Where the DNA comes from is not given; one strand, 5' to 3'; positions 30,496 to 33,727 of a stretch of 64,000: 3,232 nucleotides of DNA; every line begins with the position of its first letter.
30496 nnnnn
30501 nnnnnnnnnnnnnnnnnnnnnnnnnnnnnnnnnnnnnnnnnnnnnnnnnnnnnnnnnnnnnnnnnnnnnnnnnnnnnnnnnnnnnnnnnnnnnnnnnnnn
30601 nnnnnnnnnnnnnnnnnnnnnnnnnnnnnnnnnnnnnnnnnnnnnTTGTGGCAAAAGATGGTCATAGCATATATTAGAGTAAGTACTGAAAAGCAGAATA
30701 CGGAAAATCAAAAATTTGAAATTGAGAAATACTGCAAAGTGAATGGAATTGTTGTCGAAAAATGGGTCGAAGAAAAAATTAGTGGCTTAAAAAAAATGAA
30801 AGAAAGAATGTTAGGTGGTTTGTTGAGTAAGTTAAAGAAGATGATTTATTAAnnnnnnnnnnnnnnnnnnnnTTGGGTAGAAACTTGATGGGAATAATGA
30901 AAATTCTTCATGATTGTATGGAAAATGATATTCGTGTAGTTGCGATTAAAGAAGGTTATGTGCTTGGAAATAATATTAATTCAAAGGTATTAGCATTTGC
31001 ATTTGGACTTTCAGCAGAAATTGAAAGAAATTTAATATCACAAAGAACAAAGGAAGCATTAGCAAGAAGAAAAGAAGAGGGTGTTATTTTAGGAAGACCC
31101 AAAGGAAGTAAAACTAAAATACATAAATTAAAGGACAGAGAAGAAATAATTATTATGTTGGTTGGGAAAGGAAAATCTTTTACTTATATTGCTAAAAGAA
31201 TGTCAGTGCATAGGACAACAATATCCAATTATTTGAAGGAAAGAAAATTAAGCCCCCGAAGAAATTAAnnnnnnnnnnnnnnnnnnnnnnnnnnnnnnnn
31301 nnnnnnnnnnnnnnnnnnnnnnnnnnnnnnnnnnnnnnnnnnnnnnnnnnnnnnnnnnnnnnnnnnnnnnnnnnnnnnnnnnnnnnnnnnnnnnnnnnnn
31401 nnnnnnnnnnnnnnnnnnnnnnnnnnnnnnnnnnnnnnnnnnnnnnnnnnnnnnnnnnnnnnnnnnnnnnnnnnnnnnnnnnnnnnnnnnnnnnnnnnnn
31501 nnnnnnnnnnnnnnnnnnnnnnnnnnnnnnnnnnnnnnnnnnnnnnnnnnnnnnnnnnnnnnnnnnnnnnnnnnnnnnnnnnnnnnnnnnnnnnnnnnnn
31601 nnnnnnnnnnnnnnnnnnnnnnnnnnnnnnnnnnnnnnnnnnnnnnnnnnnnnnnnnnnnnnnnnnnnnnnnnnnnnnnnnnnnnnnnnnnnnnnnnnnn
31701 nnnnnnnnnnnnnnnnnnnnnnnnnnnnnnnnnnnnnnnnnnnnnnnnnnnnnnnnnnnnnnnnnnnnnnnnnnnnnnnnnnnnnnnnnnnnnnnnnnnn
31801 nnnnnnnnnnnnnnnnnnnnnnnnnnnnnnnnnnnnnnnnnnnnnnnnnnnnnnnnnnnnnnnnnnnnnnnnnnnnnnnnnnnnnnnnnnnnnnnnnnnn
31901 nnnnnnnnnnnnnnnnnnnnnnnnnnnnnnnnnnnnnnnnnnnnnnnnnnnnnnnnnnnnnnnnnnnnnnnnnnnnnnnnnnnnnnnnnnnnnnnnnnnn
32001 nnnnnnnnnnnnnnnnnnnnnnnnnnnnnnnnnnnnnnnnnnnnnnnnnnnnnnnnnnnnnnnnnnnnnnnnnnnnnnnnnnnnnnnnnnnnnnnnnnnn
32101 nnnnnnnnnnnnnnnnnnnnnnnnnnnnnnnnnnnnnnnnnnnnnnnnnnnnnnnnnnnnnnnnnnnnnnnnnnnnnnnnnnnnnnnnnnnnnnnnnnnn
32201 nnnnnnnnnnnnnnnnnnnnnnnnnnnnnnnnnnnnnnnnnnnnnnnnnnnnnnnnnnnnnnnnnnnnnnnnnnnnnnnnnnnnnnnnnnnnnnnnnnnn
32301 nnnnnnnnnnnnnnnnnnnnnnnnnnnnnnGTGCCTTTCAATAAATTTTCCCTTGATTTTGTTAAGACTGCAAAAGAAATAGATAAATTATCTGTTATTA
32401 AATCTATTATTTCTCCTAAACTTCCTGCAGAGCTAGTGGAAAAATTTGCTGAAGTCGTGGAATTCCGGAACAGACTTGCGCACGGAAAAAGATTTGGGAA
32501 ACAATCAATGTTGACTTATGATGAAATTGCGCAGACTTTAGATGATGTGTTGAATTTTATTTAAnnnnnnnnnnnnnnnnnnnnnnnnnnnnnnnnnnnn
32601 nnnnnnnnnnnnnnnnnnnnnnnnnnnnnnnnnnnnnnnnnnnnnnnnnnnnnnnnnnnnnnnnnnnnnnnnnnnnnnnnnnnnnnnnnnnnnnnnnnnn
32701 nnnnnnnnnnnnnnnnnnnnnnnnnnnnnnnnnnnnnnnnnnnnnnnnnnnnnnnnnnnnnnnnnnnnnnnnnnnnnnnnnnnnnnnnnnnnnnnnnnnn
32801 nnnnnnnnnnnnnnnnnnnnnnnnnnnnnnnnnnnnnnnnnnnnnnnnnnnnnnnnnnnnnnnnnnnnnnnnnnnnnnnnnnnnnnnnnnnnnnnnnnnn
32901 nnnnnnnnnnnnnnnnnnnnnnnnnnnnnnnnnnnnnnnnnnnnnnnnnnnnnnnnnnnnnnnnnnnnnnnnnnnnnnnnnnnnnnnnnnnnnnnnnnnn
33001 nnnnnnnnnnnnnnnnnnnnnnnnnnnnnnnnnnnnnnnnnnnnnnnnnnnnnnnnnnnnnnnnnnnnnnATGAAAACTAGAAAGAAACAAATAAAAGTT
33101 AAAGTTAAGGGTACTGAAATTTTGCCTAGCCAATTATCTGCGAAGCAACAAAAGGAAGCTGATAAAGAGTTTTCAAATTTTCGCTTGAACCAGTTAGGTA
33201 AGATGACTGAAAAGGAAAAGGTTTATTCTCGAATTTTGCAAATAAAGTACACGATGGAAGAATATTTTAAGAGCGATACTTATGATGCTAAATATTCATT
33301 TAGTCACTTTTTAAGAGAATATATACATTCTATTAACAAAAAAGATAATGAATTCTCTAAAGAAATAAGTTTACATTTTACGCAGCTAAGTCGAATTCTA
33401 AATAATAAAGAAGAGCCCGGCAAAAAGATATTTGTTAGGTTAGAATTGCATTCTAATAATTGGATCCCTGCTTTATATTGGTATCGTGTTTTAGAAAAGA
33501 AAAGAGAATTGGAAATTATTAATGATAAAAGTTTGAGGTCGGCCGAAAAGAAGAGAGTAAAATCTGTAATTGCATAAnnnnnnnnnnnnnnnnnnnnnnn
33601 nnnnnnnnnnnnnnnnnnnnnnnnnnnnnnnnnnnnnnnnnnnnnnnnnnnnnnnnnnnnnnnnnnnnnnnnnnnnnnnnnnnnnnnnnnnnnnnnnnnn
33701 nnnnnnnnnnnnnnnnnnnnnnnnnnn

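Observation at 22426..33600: Accessory island immediately downstream of ssrA (tmRNA)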

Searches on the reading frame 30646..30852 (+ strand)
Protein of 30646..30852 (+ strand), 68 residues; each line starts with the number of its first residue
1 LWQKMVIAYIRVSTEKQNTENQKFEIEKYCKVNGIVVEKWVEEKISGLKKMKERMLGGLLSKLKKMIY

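Call 5: search_protein_families(library=pfam, proteins=[window:30646-30852:+], max_evalue=0.01)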
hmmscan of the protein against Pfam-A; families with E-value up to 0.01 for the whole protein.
window:30646-30852:+ (68 aa): 1 family
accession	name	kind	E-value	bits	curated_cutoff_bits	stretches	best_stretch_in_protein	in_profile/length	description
PF00239.26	Resolvase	-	6.3e-12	46.2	23.3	1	6-65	1-61/145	Resolvase, N terminal domain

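Call 24: search_protein_families(library=padloc, proteins=[window:30646-30852:+], max_evalue=0.01)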
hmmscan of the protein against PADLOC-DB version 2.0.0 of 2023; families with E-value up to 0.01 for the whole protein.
window:30646-30852:+ (68 aa): 0 families

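Call 25: search_protein_families(library=ncbifam, proteins=[window:30646-30852:+], max_evalue=0.01)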
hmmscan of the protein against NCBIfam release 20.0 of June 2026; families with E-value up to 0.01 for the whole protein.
window:30646-30852:+ (68 aa): 4 families
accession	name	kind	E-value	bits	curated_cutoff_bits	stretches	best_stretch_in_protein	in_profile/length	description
NF009949.0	PRK13413.1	equivalog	1.2e-22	80.6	272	1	5-65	1-61/203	master DNA invertase Mpi family serine-type recombinase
NF033518.0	transpos_IS607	equivalog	2.9e-07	30.2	110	1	4-64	54-115/187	IS607 family transposase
NF049883.1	resolv_YneB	equivalog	9.5e-05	21.9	175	1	6-61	2-60/211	YneB family resolvase-like protein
NF047343.1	SCCmet_CcrB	equivalog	0.00014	20.6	900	1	2-61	5-69/542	cassette chromosome recombinase CcrB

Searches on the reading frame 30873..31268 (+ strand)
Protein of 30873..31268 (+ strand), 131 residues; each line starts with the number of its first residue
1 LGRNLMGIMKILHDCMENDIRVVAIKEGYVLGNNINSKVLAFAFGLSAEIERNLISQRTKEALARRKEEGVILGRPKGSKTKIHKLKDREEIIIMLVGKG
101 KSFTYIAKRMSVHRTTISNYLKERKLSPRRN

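Call 5: search_protein_families(library=pfam, proteins=[window:30873-31268:+], max_evalue=0.01)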
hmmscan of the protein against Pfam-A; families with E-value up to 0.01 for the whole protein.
window:30873-31268:+ (131 aa): 5 families
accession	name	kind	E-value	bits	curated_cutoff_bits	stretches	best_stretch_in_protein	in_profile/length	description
PF00239.26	Resolvase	-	1.4e-10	41.8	23.3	1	2-71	76-144/145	Resolvase, N terminal domain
PF13936.12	HTH_38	-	5.7e-07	29.6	27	1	86-122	7-42/44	Helix-turn-helix domain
PF08279.18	HTH_11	-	0.0028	17.9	25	1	90-122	3-37/55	HTH domain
PF13730.12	HTH_36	-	0.0029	17.8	25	1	100-123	22-48/55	Helix-turn-helix domain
PF11427.14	HTH_Tnp_Tc3_1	-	0.0083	16.4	21.1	0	95-123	15-43/50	Tc3 transposase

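Call 24: search_protein_families(library=padloc, proteins=[window:30873-31268:+], max_evalue=0.01)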
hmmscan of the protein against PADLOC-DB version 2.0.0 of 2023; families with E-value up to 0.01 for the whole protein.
window:30873-31268:+ (131 aa): 4 families
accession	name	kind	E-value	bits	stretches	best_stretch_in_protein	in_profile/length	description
PDLC04133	mad1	-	0.0034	15.7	1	106-130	11-35/60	mads_1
PDLC01434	CasR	-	0.0085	14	0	86-123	126-164/191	"CAS-I,CAS-II,CAS-III,CAS-IV,CAS-V,CAS-VI; associated_signaling"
PDLC01268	CasR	-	0.0091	14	0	81-123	120-160/179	"CAS-I,CAS-II,CAS-III,CAS-IV,CAS-V,CAS-VI; associated_signaling"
PDLC01848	CARF3--CARF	-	0.0093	13.6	0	84-123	133-172/197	-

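Call 25: search_protein_families(library=ncbifam, proteins=[window:30873-31268:+], max_evalue=0.01)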
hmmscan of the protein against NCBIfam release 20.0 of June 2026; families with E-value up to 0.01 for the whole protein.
window:30873-31268:+ (131 aa): 5 families
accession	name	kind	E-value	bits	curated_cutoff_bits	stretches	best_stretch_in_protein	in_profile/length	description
NF009949.0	PRK13413.1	equivalog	6.5e-55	186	272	1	1-128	73-200/203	master DNA invertase Mpi family serine-type recombinase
NF047347.1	SCCmet_CcrC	equivalog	2.7e-05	22.9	900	1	3-94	87-178/558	cassette chromosome recombinase CcrC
TIGR03020.2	EpsA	equivalog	0.0052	16.4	170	1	74-123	179-228/247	XrtB/PEP-CTERM-associated transcriptional regulator EpsA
TIGR01884.1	cas_HTH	subfamily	0.0061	16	60.2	0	85-123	139-179/202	CRISPR-associated CARF protein Csa3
NF052445.1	RespRegMctR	equivalog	0.0065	15.9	300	1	79-123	138-182/205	two-component system response regulator MctR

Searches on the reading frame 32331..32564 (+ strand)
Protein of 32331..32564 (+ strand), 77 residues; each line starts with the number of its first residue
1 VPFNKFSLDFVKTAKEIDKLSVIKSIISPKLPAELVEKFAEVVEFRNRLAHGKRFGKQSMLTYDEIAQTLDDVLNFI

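Call 5: search_protein_families(library=pfam, proteins=[window:32331-32564:+], max_evalue=0.01)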
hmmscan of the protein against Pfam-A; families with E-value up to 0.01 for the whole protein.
window:32331-32564:+ (77 aa): 2 families
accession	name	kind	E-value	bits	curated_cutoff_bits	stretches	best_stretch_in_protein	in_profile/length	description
PF18735.6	HEPN_RiboL-PSP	-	0.00026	21.4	28.4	1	16-77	113-182/191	RiboL-PSP-HEPN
PF18737.6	HEPN_MAE_28990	-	0.0018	18.9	26.8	1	19-75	138-193/211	MAE_28990/MAE_18760-like HEPN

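Call 24: search_protein_families(library=padloc, proteins=[window:32331-32564:+], max_evalue=0.01)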
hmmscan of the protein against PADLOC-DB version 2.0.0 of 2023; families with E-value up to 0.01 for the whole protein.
window:32331-32564:+ (77 aa): 0 families

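Call 25: search_protein_families(library=ncbifam, proteins=[window:32331-32564:+], max_evalue=0.01)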
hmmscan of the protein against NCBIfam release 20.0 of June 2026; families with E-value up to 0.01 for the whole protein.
window:32331-32564:+ (77 aa): 0 families

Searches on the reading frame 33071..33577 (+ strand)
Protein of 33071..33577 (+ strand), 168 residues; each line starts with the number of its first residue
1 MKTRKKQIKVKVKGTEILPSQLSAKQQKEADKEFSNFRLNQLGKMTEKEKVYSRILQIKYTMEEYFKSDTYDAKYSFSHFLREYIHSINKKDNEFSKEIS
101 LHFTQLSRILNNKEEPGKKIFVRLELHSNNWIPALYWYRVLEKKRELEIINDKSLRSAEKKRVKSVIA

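Call 5: search_protein_families(library=pfam, proteins=[window:33071-33577:+], max_evalue=0.01)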
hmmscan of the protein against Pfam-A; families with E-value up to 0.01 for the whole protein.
window:33071-33577:+ (168 aa): 0 families

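Call 24: search_protein_families(library=padloc, proteins=[window:33071-33577:+], max_evalue=0.01)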
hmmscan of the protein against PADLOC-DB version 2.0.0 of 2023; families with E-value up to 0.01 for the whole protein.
window:33071-33577:+ (168 aa): 0 families

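Call 25: search_protein_families(library=ncbifam, proteins=[window:33071-33577:+], max_evalue=0.01)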
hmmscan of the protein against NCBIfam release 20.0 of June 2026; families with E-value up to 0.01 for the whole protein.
window:33071-33577:+ (168 aa): 0 families

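Call 53: search_solved_structures(query=window:33071-33574:+, max_evalue=5)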
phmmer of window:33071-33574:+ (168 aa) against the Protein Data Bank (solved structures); distinct sequences matched with E-value up to 5: 1.
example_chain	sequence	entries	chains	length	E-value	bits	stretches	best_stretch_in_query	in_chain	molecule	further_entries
8k3z_A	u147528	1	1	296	1.9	12.2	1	41-136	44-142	C-X-C chemokine receptor type 4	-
